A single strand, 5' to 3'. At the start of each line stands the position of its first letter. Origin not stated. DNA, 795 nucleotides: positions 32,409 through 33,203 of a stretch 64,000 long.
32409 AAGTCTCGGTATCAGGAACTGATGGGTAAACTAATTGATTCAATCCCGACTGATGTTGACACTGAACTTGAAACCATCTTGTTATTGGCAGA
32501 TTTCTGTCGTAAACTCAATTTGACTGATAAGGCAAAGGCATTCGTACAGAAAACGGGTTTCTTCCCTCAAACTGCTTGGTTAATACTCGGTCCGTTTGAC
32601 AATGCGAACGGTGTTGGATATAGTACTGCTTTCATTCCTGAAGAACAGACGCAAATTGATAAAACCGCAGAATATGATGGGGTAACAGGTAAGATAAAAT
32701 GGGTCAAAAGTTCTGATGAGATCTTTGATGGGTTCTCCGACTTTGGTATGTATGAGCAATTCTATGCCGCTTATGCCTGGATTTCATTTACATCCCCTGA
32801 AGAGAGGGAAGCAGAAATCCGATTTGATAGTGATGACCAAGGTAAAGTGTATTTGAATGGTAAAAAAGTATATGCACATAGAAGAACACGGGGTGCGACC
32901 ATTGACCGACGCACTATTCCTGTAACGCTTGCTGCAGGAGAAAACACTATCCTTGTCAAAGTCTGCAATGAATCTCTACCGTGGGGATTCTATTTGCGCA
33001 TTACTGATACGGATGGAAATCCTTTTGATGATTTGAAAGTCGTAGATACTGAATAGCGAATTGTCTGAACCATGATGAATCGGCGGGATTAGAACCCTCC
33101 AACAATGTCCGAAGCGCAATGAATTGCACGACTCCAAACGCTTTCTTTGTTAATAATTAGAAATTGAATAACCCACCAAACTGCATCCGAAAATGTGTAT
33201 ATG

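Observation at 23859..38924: Cluster of three paralogous secreted TPR proteins combining LamG and galactose-binding-like lectin domains, including a 3065-aa giant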

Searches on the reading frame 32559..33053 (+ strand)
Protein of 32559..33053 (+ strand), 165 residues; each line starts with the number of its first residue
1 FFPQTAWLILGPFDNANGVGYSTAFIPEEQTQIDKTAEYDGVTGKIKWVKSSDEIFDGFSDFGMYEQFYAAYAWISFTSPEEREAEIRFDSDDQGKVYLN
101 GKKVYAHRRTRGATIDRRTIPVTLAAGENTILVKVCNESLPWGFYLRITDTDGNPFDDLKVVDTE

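Call 8: search_protein_families(library=pfam, proteins=[window:32574-33053:+], max_evalue=10)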
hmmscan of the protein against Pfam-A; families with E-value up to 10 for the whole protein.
seq(160 aa): 2 families
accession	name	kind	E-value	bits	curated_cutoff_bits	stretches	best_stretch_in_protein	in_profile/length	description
PF02837.24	Glyco_hydro_2_N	-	0.00041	20.8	28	1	75-146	80-145/169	Glycosyl hydrolases family 2, sugar binding domain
PF21557.3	RhaB_D2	-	0.0062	16.8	27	1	77-142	37-99/172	Alpha-L-rhamnosidase, domain D2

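Call 39: search_protein_families(library=ncbifam, proteins=[window:32559-33053:+], max_evalue=1)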
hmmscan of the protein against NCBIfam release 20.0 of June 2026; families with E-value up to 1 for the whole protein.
window:32559-33053:+ (165 aa): 0 families
